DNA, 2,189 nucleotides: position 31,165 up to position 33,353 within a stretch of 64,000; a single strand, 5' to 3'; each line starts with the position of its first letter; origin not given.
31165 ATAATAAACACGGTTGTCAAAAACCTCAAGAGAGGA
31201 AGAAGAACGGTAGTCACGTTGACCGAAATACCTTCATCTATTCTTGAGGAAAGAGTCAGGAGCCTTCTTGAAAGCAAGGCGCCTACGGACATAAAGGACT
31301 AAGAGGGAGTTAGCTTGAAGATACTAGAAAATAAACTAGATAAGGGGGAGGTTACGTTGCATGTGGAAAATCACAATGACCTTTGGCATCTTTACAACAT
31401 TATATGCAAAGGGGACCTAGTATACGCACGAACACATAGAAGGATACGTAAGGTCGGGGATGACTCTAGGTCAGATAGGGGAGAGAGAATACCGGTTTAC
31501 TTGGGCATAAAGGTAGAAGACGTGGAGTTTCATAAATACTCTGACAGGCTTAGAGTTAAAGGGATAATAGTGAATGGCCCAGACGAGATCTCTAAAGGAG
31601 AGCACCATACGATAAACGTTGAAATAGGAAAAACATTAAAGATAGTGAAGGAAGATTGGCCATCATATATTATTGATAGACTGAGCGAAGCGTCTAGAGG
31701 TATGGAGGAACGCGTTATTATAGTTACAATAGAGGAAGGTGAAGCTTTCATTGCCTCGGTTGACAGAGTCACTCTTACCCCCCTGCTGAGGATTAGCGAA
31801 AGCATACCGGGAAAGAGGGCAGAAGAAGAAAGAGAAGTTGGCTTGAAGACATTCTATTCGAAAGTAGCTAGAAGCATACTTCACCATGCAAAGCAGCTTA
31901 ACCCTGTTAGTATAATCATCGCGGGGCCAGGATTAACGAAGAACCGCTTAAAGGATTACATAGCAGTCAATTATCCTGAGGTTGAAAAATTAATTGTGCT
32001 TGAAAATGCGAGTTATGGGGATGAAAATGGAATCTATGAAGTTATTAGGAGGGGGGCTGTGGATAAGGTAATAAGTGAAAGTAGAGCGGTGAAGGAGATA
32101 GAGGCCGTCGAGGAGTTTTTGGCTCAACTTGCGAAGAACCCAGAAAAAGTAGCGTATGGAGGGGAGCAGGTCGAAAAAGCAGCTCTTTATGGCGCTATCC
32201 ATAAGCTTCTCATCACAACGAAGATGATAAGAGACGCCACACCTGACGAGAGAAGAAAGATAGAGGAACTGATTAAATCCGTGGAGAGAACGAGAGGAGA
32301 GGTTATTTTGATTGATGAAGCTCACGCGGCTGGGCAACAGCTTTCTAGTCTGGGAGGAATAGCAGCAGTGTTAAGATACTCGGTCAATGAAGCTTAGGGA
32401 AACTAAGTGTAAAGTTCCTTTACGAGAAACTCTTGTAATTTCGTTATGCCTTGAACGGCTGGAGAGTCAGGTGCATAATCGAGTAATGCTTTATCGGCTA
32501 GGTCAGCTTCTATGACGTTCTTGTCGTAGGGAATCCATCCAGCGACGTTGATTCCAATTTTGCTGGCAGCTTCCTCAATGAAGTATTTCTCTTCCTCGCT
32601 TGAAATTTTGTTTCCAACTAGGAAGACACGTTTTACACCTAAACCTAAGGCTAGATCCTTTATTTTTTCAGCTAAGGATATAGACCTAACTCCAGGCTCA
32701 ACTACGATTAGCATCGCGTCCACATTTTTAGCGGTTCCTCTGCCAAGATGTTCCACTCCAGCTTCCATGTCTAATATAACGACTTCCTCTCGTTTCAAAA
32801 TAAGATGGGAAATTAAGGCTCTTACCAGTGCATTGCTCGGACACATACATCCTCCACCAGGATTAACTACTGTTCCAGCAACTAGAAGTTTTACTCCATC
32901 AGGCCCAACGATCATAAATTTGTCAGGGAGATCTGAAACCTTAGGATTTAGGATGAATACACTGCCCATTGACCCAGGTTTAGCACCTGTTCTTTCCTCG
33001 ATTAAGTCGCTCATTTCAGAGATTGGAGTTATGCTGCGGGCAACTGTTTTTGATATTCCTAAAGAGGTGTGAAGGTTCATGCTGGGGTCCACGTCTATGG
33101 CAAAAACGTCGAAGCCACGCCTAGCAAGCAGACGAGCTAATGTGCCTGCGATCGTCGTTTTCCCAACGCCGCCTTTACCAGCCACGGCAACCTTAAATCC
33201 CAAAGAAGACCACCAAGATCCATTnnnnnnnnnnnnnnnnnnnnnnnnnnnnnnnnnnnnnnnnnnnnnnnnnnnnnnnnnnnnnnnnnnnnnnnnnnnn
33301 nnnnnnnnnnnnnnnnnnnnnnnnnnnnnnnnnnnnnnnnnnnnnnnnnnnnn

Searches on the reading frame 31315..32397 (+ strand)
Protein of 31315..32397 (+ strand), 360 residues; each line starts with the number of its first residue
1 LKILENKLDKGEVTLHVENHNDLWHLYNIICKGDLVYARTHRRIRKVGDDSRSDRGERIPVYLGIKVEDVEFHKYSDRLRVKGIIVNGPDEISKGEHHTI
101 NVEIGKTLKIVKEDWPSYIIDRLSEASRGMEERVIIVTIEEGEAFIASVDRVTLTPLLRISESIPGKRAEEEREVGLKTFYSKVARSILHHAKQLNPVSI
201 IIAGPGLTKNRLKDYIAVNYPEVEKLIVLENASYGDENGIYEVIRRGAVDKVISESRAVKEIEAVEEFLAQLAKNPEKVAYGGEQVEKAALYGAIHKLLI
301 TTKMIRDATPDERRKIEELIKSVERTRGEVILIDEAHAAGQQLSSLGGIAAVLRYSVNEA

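Call 50: search_protein_families(library=pfam, proteins=[window:31315-32397:+], max_evalue=0.00001)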
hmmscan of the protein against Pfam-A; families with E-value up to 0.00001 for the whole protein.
window:31315-32397:+ (360 aa): 3 families
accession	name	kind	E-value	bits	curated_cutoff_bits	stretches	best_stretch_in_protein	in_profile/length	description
PF03463.20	eRF1_1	-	1.2e-35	122.6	23.8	1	1-126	1-122/123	eRF1 domain 1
PF03465.20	eRF1_3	-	1.5e-24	86.9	25.8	1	259-357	2-106/106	eRF1 domain 3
PF03464.20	eRF1_2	-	1.4e-16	61.5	27.1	1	134-252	2-130/133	eRF1 domain 2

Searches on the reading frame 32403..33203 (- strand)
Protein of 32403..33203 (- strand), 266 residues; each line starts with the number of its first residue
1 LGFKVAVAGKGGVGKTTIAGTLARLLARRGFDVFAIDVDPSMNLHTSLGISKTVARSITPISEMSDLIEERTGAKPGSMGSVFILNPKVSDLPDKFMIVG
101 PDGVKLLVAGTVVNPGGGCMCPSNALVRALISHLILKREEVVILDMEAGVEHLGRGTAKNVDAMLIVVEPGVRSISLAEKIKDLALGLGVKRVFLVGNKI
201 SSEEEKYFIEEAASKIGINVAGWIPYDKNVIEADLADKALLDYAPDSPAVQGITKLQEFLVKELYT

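Call 50: search_protein_families(library=pfam, proteins=[window:32403-33203:-], max_evalue=0.00001)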
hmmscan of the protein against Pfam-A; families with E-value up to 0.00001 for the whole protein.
window:32403-33203:- (266 aa): 5 families
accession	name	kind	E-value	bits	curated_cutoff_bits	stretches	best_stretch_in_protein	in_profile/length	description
PF01656.29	CbiA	-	5.9e-21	75.2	25.4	1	5-237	2-122/125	CobQ/CobB/MinD/ParA nucleotide binding domain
PF13614.12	AAA_31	-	7e-11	42.8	27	1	9-58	9-59/177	AAA domain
PF00142.24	Fer4_NifH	-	1.3e-10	41.6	25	0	4-58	2-55/271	4Fe-4S iron sulfur cluster binding proteins, NifH/frxC family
PF10609.15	ParA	-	2.7e-09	37.3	27.1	1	7-39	9-41/246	NUBPL iron-transfer P-loop NTPase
PF02374.21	ArsA_ATPase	-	9.6e-08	32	24.3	1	5-50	4-49/305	Anion-transporting ATPase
